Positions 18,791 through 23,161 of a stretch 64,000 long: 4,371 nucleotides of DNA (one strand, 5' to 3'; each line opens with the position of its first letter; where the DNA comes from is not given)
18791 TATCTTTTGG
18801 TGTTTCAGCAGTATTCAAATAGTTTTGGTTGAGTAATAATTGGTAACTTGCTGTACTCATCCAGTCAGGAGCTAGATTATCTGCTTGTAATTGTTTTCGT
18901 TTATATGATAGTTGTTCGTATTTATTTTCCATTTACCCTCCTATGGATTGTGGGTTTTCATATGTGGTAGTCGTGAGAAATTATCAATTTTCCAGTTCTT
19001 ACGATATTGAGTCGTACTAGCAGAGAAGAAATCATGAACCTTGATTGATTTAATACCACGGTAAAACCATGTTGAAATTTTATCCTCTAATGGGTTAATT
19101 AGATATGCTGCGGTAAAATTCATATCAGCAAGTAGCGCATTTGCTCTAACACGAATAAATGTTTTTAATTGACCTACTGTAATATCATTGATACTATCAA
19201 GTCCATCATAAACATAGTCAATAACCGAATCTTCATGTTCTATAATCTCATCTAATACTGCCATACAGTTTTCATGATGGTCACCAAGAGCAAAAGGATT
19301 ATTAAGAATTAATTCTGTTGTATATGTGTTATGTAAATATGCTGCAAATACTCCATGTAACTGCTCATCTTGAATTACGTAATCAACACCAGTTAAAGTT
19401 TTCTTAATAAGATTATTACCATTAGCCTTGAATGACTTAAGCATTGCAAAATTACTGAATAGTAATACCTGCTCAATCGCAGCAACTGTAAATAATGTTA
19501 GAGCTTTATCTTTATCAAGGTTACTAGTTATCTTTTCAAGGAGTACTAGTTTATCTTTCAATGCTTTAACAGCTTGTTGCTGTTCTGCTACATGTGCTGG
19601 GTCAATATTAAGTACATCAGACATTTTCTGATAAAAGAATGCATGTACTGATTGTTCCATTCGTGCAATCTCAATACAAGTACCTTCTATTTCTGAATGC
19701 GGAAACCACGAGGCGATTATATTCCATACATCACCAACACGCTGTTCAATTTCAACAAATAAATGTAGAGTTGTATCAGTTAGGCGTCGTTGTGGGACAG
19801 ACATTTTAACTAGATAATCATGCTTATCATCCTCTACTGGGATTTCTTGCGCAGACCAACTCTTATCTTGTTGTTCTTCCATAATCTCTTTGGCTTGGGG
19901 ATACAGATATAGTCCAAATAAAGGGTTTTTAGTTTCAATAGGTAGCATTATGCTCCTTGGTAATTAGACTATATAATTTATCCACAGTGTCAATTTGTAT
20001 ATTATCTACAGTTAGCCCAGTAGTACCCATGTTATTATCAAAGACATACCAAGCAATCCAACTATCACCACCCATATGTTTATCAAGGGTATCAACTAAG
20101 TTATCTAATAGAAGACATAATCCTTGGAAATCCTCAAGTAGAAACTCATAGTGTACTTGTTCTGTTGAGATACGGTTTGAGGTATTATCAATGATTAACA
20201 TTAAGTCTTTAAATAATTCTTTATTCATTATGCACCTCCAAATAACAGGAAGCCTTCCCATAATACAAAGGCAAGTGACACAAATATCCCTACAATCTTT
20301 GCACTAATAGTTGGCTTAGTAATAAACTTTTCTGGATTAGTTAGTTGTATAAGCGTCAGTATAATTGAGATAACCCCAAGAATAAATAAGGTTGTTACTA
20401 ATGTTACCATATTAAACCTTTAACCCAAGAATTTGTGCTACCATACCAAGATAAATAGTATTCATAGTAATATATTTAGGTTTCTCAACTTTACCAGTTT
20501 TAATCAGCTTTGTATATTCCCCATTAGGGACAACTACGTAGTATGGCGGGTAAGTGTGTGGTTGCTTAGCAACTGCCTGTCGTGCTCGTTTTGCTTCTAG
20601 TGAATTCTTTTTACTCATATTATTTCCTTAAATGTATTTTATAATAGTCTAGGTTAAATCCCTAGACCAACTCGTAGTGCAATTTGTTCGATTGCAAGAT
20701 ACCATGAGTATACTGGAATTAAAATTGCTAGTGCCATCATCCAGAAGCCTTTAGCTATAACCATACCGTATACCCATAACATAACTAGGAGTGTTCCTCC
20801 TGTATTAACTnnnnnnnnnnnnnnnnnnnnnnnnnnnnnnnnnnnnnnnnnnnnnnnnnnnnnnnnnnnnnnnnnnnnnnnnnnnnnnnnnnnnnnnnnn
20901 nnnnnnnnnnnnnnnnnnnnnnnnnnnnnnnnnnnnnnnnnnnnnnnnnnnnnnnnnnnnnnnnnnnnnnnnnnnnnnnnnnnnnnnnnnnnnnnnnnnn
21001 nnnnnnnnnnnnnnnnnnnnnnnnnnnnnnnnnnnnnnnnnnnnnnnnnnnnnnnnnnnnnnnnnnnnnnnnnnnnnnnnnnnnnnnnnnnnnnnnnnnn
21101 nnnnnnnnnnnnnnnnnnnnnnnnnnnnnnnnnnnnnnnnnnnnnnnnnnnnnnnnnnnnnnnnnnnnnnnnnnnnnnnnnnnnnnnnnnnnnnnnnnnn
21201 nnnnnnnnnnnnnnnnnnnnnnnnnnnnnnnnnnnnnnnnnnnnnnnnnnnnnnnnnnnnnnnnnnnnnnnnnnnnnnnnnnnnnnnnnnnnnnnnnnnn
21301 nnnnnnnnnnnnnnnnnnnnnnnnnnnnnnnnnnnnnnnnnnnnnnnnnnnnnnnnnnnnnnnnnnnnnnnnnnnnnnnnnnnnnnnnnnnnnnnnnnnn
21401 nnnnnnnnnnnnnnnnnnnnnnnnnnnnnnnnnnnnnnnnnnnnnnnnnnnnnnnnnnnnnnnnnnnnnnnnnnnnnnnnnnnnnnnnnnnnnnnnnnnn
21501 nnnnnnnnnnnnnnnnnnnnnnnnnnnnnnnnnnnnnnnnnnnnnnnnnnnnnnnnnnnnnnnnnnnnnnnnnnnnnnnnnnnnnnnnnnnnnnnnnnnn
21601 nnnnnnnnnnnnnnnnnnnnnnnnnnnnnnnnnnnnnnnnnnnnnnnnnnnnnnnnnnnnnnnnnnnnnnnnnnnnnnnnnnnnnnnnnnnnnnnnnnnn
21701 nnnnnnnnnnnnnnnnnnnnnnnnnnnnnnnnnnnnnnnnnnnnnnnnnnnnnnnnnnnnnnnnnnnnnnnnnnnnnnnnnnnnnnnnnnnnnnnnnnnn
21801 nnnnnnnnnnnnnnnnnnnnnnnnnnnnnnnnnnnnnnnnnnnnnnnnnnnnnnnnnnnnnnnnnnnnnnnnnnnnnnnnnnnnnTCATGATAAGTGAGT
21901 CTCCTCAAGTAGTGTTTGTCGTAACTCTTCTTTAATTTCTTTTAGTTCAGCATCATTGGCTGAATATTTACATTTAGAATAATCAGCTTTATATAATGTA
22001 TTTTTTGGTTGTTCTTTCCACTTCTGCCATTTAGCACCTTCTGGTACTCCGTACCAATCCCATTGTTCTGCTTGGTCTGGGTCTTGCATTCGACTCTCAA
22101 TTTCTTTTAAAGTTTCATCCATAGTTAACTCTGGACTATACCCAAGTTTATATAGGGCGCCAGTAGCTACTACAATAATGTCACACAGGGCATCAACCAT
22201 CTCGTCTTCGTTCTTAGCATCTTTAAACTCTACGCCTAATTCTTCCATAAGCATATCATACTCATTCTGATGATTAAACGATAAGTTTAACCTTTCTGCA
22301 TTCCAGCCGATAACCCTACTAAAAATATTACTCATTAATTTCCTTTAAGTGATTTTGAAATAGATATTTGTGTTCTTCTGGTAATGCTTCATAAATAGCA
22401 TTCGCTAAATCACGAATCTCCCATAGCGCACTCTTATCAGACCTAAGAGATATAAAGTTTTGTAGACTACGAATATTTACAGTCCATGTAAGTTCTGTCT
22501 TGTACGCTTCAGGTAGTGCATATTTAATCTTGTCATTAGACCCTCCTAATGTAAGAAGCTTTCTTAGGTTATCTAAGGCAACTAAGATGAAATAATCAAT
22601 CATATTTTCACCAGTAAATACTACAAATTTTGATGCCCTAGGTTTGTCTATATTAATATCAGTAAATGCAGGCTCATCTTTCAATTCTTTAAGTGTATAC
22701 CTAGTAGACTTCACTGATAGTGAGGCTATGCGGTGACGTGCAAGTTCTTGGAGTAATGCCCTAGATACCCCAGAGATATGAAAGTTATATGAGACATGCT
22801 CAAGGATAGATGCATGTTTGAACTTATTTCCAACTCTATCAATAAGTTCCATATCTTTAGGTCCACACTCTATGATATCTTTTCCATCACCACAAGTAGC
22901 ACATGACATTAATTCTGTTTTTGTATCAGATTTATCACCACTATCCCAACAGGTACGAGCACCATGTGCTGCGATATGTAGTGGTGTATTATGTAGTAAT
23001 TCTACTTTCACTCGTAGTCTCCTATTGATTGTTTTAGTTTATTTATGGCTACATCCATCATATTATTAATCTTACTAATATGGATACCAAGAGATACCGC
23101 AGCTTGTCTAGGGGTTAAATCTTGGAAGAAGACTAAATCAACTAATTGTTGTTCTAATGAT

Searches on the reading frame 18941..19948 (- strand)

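Call 18: search_protein_families(library=phrogs, proteins=[window:18941-19948:-], max_evalue=0.001)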
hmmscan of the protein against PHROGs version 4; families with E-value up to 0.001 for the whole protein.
window:18941-19948:- (335 aa): 2 families
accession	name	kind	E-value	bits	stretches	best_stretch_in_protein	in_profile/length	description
phrog_86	-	DNA, RNA and nucleotide metabolism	4.3e-52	178.4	1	16-321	76-390/504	ribonucleoside diphosphate reductase small subunit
phrog_30939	-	DNA, RNA and nucleotide metabolism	7.8e-25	87.9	1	22-322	28-326/977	ribonucleotide reductase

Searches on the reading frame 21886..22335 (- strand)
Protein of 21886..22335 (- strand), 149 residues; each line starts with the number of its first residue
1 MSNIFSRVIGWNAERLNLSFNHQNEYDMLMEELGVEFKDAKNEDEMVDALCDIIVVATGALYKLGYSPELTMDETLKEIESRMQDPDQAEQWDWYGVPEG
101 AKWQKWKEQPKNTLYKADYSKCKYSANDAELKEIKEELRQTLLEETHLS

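Call 18: search_protein_families(library=phrogs, proteins=[window:21886-22335:-], max_evalue=0.001)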
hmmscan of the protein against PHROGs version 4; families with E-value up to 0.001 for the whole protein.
window:21886-22335:- (149 aa): 3 families
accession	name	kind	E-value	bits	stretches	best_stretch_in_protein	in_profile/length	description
phrog_26883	-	unknown function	9.8e-19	68.7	1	8-121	84-189/190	-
phrog_7258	-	unknown function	3.5e-08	34.5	1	3-62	8-67/199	-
phrog_671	-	other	2.8e-07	30.4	1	21-74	561-619/678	nucleotide pyrophosphohydrolase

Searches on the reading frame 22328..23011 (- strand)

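Call 18: search_protein_families(library=phrogs, proteins=[window:22328-23011:-], max_evalue=0.001)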
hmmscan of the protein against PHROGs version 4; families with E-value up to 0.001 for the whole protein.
window:22328-23011:- (227 aa): 3 families
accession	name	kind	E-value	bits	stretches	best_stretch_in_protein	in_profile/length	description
phrog_85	-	DNA, RNA and nucleotide metabolism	7.5e-35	121.7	1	1-220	371-582/866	thymidylate synthase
phrog_22708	-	DNA, RNA and nucleotide metabolism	1.3e-07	32.3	1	62-107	79-125/242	thymidylate synthase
phrog_10644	-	DNA, RNA and nucleotide metabolism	8.5e-05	23.7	1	103-210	37-143/160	thymidylate synthase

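Call 94: search_protein_families(library=pfam, proteins=[window:22328-23011:-], max_evalue=0.001)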
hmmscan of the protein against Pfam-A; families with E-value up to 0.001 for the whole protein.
window:22328-23011:- (227 aa): 1 family
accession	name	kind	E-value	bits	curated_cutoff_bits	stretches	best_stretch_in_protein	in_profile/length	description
PF02511.20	Thy1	-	1.8e-42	145.7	24.8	1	7-211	4-186/191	Thymidylate synthase complementing protein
